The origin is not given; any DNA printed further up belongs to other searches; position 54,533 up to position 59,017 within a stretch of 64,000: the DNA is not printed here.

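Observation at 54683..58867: Tandem cyclase homology domains in one polypeptide, fused to a STAND ATPase and a TPR-like array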

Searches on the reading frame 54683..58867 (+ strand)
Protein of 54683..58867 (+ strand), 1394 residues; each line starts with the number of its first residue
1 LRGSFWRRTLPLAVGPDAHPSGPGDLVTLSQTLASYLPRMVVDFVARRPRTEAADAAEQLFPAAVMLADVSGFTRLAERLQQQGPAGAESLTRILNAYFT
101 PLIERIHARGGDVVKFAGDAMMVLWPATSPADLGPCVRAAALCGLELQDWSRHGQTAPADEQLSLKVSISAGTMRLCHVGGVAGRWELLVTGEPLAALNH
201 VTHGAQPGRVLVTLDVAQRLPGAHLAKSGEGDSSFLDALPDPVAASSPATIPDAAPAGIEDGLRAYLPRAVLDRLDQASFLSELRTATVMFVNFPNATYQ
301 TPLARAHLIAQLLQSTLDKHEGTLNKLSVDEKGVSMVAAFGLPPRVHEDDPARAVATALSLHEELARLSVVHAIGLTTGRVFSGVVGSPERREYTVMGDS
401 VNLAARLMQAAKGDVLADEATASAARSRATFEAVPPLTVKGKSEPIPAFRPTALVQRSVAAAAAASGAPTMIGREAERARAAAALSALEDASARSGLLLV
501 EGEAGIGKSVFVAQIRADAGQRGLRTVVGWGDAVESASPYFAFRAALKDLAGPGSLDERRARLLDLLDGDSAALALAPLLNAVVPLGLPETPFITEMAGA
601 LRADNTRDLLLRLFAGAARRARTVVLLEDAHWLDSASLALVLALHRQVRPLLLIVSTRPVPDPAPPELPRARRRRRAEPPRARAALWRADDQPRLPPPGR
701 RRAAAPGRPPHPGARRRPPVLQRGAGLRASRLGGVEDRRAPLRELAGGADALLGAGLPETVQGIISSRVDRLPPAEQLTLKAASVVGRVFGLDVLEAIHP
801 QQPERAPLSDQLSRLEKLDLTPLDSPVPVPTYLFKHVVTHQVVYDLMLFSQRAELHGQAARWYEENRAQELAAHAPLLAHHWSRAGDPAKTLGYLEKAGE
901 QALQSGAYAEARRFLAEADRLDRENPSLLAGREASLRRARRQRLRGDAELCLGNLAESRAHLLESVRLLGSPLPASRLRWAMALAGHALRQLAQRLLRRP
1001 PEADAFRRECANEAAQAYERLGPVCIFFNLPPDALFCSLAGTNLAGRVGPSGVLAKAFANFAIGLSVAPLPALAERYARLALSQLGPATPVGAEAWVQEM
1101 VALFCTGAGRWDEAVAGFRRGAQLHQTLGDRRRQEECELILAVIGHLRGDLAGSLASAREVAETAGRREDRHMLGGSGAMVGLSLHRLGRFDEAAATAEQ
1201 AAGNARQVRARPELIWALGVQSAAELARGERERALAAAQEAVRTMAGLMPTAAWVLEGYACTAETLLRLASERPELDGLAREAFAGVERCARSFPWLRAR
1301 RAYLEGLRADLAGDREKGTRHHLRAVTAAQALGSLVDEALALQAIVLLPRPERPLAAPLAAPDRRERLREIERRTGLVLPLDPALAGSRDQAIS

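Call 5: search_protein_families(library=pfam, proteins=[window:54683-58867:+], max_evalue=0.1)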
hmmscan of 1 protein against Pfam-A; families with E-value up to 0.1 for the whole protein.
window:54683-58867:+ (1394 aa): 5 families
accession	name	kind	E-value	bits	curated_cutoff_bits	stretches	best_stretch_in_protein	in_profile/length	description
PF13191.12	AAA_16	-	7.6e-18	66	32.6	1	472-654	3-167/167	AAA ATPase domain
PF00211.25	Guanylate_cyc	-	1.5e-16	60.9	21.9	2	287-444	9-175/183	Adenylate and Guanylate cyclase catalytic domain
PF13401.12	AAA_22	-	1.7e-06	28.8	27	1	495-646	5-109/130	AAA domain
PF05729.18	NACHT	-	0.024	14.9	26.7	1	498-524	3-29/167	NACHT domain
PF25199.1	nSTAND_NTPase5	-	0.086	13.1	34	0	477-533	21-78/145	Novel STAND NTPase 5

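Call 6: search_protein_families(library=ncbifam, proteins=[window:54683-58867:+], max_evalue=0.1)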
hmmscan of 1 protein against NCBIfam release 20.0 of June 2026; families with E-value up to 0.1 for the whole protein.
window:54683-58867:+ (1394 aa): 1 family
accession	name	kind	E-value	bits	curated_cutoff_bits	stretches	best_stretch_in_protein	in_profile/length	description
TIGR03903.1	TOMM_kin_cyc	equivalog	1.5e-29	102.5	705.75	2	755-917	757-916/1267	TOMM system kinase/cyclase fusion protein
